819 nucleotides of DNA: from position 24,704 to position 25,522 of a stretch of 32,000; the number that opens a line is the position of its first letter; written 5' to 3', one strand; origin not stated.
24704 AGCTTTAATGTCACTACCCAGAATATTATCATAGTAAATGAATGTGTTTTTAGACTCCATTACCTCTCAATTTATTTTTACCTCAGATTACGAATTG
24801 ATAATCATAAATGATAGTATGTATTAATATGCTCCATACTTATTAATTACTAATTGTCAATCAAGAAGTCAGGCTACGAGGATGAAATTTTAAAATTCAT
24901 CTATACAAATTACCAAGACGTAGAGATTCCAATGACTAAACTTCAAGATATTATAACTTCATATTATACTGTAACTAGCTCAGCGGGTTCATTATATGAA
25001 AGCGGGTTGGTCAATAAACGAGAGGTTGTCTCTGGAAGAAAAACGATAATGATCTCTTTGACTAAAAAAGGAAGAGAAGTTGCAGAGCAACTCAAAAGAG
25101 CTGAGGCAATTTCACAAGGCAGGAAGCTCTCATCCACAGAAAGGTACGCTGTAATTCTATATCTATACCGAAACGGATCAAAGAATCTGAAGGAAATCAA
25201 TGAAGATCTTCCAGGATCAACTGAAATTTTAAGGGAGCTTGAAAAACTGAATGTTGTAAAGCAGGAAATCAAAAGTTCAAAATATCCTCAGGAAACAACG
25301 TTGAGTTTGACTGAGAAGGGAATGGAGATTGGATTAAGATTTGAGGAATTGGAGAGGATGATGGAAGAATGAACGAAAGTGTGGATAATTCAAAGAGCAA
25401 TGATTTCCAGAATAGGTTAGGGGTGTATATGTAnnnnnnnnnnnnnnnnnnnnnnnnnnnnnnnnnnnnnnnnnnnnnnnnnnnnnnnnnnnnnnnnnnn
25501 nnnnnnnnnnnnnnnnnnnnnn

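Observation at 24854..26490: Double-wHTH regulator plus uncharacterised 321-aa protein, followed by a remnant of a second regulator copy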

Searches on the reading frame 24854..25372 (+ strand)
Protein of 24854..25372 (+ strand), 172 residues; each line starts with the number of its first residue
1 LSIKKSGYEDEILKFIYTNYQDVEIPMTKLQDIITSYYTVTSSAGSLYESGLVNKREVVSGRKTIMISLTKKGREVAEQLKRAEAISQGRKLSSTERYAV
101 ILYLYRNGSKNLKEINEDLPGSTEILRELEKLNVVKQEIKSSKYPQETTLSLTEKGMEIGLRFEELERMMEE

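Call 4: search_protein_families(library=pfam, proteins=[window:24854-25372:+], max_evalue=1)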
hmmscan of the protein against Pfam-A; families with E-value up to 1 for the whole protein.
window:24854-25372:+ (172 aa): 7 families
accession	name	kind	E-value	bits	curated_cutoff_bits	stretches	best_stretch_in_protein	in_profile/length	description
PF01638.23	HxlR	-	3.8e-07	30.3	20.8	1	99-169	8-82/91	HxlR-like helix-turn-helix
PF14277.12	DUF4364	-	7.2e-05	23.1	26.9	1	28-82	24-75/162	Domain of unknown function (DUF4364)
PF13463.12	HTH_27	-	0.00012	22.7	22.2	1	117-156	31-68/68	Winged helix DNA-binding domain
PF22381.2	Staph_reg_Sar_Rot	-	0.00014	22.3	27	1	12-79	19-84/85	Transcriptional regulator SarA/Rot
PF13601.12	HTH_34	-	0.00017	22.1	27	1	97-158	2-67/80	Winged helix DNA-binding domain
PF07381.18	EarA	-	0.00043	20.5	22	1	41-80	53-90/90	EarA-like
PF14947.12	HTH_45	-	0.0023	18.3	25.5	0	130-170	44-76/77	Winged helix-turn-helix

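Call 5: search_protein_families(library=padloc, proteins=[window:24854-25372:+], max_evalue=1)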
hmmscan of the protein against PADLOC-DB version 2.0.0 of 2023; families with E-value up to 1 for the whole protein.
window:24854-25372:+ (172 aa): 0 families

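Call 24: find_homologous_proteins(query=window:24854-25372:+, max_evalue=0.001)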
Query window:24854-25372:+ (172 aa): 85 proteins with E <= 0.001 among 171 candidates.
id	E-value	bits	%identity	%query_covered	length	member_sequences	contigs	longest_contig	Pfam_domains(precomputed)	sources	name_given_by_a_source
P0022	1.2e-99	348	100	100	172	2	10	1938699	PF01638.24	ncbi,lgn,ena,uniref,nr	ncbi:hypothetical protein [Cuniculiplasma divulgatum]|uniref:MarR family transcriptional regulator n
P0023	2.3e-99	347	99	100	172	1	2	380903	PF01638.24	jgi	jgi:DNA-binding MarR family transcriptional regulator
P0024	3.8e-96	337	97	100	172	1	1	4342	PF01638.24,PF13463.13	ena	-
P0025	7.1e-96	336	97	100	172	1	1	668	PF01638.24,PF13463.13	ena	-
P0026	1.0e-92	326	94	100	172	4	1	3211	PF01638.24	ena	-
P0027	2.8e-91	321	94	100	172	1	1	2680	PF01638.24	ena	-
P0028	5.0e-90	317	90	100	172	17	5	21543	PF01638.24,PF13463.13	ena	-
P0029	6.4e-87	307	87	100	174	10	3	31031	PF01638.24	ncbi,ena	-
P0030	1.6e-81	289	100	85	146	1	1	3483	PF01638.24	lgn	-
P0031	8.7e-66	238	100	71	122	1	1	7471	PF01638.24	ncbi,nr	ncbi:MAG: winged helix-turn-helix transcriptional regulator, partial [Candidatus Thermoplasmatota ar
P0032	2.5e-58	214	91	67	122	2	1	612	-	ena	-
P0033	2.9e-57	211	69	96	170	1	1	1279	PF01638.24,PF13601.13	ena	-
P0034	3.1e-55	204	64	96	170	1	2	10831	PF01638.24,PF13463.13,PF13601.13,PF14947.13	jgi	-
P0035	1.7e-54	202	67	96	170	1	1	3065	PF01638.24,PF13601.13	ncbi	-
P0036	2.8e-54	201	66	96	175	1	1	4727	PF01638.24,PF13601.13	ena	-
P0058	2.8e-49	185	59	96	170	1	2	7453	PF01638.24,PF22166.4,PF13463.13,PF13601.13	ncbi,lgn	-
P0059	8.0e-49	183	62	91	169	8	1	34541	PF01638.24,PF13601.13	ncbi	ncbi:MAG: winged helix-turn-helix transcriptional regulator [Nitrososphaerota archaeon]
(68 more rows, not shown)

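Call 25: search_protein_families(library=ncbifam, proteins=[window:24854-25372:+], max_evalue=1)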
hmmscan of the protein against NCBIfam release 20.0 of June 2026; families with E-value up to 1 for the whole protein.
window:24854-25372:+ (172 aa): 7 families
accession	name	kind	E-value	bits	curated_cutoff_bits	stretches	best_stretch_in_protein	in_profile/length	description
NF045593.1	bilirub_TF_BilQ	equivalog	0.00016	21.4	125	1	41-82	62-103/135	bilirubin utilization transcriptional regulator BilQ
NF050184.1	VpaChn25_0724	subfamily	0.00033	20.8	65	1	37-88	37-85/88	VpaChn25_0724 family phage protein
TIGR02337.1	HpaR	equivalog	0.00062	19.6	121.2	1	120-159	57-95/130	homoprotocatechuate degradation operon regulator HpaR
NF047395.1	TransRegLtdR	equivalog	0.002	17.9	250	1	46-82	88-124/166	transcriptional regulator LdtR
NF050133.1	TransRegFabT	equivalog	0.019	15.2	200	1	32-77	52-97/138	fatty acid biosynthesis transcriptional regulator FabT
TIGR01405.1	polC_Gram_pos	equivalog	0.031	11.9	1043.45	1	44-97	960-1013/1211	DNA polymerase III subunit alpha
NF052438.1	TransRegRv0880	equivalog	0.094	12.5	220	1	41-85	66-110/143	Rv0880 family HTH-type transcriptional regulator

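Call 45: find_related_loci(query=A4, collection=metagenome_contigs, flank=5000)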
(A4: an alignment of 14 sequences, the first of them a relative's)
Query A4 (172 aa) in metagenome_contigs; peptide patterns used: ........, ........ (x = any residue, [..] = any of these).
206 stretches matched a pattern; 1 encode a relative of the query (tblastn E <= 1e-3); 1 distinct loci.
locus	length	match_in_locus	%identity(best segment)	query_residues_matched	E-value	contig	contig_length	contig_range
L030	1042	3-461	67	8-163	2e-64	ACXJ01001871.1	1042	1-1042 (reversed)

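Call 46: find_related_loci(query=A4, collection=viral_contigs, flank=6000)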
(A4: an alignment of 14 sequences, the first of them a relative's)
Query A4 (172 aa) in viral_contigs; peptide patterns used: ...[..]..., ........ (x = any residue, [..] = any of these).
398 stretches matched a pattern, but none encodes a relative of the query by tblastn (E <= 1e-3).

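Call 47: find_encoding_contigs(protein=P0058, flank=5000, max_places=3)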
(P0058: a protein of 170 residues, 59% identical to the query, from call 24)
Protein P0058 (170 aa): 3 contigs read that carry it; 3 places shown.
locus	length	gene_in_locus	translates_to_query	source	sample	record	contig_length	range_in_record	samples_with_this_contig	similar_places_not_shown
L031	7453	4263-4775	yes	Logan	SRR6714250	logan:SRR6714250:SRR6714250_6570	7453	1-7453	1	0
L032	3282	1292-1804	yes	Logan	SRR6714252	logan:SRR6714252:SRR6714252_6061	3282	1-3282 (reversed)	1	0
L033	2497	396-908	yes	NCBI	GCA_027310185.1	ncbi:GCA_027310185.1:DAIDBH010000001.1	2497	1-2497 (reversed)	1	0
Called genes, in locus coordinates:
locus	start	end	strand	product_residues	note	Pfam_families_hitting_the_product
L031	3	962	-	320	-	?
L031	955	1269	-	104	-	-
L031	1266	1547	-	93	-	-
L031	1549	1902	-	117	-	-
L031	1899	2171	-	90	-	-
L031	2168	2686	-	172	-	-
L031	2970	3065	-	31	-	-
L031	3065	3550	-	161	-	-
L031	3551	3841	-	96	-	-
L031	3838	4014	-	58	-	-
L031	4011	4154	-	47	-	-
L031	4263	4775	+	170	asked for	PF01638:HxlR (faint), PF13463:HTH_27 (faint), PF13601:HTH_34 (faint), PF22166:WHD_ArnR1 (faint)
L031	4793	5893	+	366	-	PF00801:PKD (faint), PF13927:Ig_3 (faint), PF18911:PKD_4 (weak), PF06832:BiPBP_C (faint), PF16820:PKD_3 (faint)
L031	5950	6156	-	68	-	-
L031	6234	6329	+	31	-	-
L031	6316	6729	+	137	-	PF01797:Y1_Tnp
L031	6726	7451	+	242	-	?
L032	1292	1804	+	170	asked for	PF01638:HxlR (faint), PF13463:HTH_27 (faint), PF13601:HTH_34 (faint), PF22166:WHD_ArnR1 (faint)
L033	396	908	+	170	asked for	PF01638:HxlR (faint), PF13463:HTH_27 (faint), PF13601:HTH_34 (faint), PF22166:WHD_ArnR1 (faint)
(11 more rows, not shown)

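Call 48: find_encoding_contigs(protein=P0059, flank=5000, max_places=2)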
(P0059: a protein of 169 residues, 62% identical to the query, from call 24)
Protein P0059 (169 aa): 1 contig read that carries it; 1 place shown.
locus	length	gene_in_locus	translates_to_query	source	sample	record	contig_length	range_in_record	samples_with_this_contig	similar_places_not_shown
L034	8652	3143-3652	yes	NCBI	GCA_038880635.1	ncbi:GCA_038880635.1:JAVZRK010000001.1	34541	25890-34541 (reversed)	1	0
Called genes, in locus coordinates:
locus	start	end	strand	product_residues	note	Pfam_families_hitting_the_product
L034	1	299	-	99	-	?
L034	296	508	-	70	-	-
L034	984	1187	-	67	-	-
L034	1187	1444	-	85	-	-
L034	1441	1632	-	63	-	-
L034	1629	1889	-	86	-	-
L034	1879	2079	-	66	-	-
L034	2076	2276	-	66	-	-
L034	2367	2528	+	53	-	-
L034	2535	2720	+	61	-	-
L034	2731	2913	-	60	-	-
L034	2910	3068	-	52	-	-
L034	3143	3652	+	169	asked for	PF01638:HxlR (faint), PF13601:HTH_34 (faint)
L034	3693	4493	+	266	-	-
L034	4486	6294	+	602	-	PF13589:HATPase_c_3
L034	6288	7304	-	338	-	PF01507:PAPS_reduct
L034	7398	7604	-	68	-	-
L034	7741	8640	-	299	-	-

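Call 76: search_protein_families(library=phrogs, proteins=[window:24854-25372:+], max_evalue=0.01)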
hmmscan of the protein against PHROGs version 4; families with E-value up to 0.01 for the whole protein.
window:24854-25372:+ (172 aa): 4 families
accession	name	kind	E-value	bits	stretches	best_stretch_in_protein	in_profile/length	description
phrog_11046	-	transcription regulation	4e-07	30.8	1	35-82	35-82/94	transcriptional regulator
phrog_11961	-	unknown function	0.00057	20.5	0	96-162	39-110/150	-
phrog_4278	-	unknown function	0.0023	18.7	1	42-89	71-116/127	-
phrog_11195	-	unknown function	0.0084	16.6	0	123-158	56-90/122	-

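Call 80: search_protein_families(library=pfam, proteins=[L034:3693-4493:+], max_evalue=0.01)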
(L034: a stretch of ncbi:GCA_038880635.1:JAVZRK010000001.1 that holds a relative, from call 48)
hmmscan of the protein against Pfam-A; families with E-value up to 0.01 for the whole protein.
L034:3693-4493:+ (266 aa): 0 families

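Call 87: search_dna_similar(query=window:24854-25372:+, collection=plasmids, mode=protein, max_evalue=0.00001, max_rows=10)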
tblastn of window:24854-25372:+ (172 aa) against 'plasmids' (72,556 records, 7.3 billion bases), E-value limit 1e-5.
No match.
